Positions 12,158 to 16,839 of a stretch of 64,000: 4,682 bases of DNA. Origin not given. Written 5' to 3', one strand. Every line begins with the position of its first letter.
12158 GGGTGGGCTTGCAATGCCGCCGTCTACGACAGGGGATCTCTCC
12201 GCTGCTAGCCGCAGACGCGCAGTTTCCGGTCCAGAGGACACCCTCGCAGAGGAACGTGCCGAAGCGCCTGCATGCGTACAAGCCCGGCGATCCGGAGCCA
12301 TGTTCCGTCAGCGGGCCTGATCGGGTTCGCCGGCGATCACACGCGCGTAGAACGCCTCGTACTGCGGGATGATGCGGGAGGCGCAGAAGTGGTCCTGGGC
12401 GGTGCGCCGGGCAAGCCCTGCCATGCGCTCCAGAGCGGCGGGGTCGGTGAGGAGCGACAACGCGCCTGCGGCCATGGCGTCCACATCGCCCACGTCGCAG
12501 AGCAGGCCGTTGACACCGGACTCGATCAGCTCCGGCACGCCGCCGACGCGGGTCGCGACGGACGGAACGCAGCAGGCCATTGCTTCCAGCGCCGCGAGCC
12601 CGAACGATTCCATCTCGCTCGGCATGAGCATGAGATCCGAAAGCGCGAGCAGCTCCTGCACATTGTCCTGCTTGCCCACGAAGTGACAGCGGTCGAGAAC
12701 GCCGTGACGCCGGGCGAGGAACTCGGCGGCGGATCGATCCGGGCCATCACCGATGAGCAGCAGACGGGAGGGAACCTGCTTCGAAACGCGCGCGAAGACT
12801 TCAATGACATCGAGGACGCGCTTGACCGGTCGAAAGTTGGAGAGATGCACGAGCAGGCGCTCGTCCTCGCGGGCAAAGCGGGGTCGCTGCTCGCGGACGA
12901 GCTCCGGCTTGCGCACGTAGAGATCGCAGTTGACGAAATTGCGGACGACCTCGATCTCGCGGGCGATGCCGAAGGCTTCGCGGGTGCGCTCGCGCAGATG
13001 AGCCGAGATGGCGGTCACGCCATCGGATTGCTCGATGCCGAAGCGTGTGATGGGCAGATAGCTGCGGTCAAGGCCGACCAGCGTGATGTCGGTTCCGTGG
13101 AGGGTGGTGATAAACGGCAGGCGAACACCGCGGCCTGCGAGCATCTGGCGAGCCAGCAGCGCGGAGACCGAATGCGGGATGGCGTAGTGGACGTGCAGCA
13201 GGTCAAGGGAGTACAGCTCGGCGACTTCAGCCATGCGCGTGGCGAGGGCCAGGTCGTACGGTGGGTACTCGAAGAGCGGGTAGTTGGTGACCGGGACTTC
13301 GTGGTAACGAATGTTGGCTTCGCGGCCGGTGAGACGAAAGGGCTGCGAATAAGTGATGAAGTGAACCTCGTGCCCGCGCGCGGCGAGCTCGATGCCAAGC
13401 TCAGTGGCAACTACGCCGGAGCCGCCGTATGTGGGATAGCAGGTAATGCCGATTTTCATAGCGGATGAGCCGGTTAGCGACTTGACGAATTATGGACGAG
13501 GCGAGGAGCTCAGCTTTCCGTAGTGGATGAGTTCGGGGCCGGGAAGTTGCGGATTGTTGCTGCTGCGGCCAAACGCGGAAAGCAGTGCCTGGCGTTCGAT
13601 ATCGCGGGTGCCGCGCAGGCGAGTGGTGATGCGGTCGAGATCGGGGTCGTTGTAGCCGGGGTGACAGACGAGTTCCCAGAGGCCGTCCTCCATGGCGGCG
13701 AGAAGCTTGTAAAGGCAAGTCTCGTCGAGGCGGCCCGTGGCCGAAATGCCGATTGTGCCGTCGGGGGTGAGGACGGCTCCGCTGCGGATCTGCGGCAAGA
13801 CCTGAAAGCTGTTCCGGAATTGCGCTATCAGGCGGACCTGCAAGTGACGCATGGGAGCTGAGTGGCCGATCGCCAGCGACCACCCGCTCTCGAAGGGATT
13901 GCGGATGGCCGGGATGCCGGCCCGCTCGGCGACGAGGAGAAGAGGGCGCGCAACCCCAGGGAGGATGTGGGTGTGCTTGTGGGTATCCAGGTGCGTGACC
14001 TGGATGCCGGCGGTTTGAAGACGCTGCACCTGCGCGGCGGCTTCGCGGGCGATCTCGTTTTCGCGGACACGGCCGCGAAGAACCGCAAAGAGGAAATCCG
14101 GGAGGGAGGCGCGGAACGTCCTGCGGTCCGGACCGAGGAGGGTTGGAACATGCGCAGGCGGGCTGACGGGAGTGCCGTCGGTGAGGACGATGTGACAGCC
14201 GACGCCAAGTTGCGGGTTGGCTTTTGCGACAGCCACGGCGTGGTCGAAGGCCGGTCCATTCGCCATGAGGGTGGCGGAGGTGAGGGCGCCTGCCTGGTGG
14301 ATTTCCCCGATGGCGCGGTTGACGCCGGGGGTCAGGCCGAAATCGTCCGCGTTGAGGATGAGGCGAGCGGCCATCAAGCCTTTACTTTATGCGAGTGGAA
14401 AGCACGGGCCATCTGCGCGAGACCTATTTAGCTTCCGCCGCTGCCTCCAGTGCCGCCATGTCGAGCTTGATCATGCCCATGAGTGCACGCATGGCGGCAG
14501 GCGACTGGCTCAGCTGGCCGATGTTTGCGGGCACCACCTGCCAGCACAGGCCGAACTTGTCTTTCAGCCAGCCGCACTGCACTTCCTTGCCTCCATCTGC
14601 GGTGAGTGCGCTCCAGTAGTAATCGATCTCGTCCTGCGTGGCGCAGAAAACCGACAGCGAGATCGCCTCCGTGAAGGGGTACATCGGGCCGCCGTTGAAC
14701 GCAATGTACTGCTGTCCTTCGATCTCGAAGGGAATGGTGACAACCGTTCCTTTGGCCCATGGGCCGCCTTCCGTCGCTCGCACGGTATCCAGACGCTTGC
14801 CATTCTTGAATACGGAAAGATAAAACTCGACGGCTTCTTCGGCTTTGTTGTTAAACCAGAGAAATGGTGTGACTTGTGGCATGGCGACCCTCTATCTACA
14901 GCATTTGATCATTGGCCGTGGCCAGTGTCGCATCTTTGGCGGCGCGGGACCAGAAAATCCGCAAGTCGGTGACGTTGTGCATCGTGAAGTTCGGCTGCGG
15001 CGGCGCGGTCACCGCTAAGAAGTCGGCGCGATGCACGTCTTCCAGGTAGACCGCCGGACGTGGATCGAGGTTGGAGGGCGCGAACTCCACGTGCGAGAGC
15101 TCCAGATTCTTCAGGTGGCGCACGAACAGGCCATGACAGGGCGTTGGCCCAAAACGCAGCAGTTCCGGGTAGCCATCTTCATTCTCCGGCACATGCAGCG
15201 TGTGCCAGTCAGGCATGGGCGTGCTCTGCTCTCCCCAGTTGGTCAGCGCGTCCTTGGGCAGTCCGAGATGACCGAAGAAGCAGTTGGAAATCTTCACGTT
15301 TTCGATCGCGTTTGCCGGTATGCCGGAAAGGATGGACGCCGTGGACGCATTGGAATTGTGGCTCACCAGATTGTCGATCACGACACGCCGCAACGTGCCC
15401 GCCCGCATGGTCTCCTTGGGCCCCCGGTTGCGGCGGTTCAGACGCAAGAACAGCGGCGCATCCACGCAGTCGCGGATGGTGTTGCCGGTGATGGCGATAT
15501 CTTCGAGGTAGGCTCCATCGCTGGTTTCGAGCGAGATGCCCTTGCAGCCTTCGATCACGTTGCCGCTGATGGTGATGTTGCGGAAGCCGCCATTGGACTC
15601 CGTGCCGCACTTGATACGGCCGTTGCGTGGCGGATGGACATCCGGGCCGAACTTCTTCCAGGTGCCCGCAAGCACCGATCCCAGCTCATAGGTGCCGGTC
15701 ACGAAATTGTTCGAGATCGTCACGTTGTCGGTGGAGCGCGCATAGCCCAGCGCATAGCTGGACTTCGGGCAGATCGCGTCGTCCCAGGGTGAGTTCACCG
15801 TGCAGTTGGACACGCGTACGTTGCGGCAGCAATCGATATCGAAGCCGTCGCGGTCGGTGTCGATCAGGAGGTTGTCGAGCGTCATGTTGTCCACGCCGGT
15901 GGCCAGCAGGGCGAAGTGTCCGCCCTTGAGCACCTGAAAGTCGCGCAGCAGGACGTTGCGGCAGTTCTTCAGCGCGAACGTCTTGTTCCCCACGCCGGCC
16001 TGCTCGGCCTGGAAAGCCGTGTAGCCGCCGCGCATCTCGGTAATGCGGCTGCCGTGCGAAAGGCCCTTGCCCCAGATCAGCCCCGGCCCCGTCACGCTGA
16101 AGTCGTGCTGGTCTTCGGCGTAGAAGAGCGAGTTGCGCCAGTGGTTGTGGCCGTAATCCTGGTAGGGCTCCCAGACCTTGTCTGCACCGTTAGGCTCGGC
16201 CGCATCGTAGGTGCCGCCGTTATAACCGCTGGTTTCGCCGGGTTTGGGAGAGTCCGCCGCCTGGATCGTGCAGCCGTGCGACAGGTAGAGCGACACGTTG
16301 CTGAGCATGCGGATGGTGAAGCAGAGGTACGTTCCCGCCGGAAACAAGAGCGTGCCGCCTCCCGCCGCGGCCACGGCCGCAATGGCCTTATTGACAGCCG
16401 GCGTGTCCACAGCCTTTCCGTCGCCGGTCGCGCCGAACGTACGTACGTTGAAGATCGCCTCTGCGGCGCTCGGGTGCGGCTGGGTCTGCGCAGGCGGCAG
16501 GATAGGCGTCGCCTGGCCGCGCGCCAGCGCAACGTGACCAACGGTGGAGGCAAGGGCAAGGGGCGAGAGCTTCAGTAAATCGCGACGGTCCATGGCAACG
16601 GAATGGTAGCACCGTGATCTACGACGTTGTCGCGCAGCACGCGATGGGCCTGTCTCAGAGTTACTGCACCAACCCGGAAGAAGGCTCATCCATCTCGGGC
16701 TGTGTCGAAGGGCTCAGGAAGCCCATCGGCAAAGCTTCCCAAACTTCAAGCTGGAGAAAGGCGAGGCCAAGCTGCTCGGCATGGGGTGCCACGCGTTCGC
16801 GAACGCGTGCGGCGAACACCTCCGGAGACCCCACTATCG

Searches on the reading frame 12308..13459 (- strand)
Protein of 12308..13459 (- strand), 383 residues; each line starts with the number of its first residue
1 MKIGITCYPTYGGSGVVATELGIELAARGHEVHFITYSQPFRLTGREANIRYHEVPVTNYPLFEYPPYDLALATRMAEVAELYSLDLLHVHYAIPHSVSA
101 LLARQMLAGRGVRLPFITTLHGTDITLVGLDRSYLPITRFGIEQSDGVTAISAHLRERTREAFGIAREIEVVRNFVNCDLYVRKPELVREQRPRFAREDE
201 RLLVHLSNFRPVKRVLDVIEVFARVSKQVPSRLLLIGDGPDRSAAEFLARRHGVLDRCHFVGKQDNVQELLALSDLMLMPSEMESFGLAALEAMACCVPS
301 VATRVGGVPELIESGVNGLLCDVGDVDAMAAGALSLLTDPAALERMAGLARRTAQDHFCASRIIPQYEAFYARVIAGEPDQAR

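Call 52: search_protein_families(library=pfam, proteins=[window:12308-13459:-], max_evalue=0.00001)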
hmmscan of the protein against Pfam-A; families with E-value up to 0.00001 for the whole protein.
window:12308-13459:- (383 aa): 6 families
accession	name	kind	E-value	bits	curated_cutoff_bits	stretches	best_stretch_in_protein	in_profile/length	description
PF00534.26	Glycos_transf_1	-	1.1e-37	129.6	26.4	1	193-348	7-167/172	Glycosyl transferases group 1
PF13692.12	Glyco_trans_1_4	-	2.4e-33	115.8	27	1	201-339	2-142/142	Glycosyl transferases group 1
PF13439.12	Glyco_transf_4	-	5.1e-29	101.9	28.5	1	11-179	1-169/170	Glycosyltransferase Family 4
PF13579.12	Glyco_trans_4_4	-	7.1e-21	75.6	29.7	1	12-174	1-157/158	Glycosyl transferase 4-like domain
PF20706.3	GT4-conflict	-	7.3e-12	45.4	26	1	174-318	173-326/385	Family 4 Glycosyltransferase in conflict systems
PF13477.12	Glyco_trans_4_2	-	9e-09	36.1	23.4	1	24-150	19-137/139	Glycosyl transferase 4-like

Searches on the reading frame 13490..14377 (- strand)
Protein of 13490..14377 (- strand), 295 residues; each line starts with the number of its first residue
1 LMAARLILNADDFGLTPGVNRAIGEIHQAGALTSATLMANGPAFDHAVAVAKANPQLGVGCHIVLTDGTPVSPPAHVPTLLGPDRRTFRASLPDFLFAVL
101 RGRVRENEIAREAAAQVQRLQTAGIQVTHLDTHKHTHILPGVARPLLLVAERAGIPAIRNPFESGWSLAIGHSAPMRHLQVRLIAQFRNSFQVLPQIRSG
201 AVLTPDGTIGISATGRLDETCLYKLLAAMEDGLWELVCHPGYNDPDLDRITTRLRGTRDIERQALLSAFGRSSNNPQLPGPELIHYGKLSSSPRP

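Call 52: search_protein_families(library=pfam, proteins=[window:13490-14377:-], max_evalue=0.00001)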
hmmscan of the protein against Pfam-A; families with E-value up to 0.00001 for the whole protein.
window:13490-14377:- (295 aa): 1 family
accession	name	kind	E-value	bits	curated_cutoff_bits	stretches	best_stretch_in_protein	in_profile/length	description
PF04794.17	YdjC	-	9.5e-64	216.2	29.7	1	5-267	1-257/266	YdjC-like protein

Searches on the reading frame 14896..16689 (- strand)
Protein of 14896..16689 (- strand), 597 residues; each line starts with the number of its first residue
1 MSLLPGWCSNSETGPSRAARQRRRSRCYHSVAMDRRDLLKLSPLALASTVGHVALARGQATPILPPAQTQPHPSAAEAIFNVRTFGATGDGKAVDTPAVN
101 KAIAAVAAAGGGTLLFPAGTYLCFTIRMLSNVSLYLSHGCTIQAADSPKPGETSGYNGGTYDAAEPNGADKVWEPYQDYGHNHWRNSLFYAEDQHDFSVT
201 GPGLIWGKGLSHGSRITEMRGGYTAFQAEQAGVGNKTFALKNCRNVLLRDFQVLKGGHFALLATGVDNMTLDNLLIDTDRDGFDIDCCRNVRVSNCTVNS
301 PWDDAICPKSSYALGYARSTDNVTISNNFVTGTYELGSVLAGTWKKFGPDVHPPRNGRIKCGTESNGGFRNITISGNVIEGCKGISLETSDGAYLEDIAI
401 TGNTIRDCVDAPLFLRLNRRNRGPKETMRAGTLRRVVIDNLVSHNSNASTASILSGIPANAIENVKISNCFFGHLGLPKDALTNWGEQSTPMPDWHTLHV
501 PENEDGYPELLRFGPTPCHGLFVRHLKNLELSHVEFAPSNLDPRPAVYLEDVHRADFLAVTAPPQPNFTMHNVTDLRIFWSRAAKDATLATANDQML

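Call 52: search_protein_families(library=pfam, proteins=[window:14896-16689:-], max_evalue=0.00001)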
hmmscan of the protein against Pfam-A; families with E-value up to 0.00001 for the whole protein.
window:14896-16689:- (597 aa): 2 families
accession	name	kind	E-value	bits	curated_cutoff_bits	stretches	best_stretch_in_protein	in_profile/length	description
PF12708.12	Pect-lyase_RHGA_epim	-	7.1e-13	49.3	27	1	79-123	1-46/213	Rhamnogalacturonase A/epimerase, pectate lyase-like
PF13229.12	Beta_helix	-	3.6e-08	33.6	25.9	1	240-411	5-140/158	Right handed beta helix region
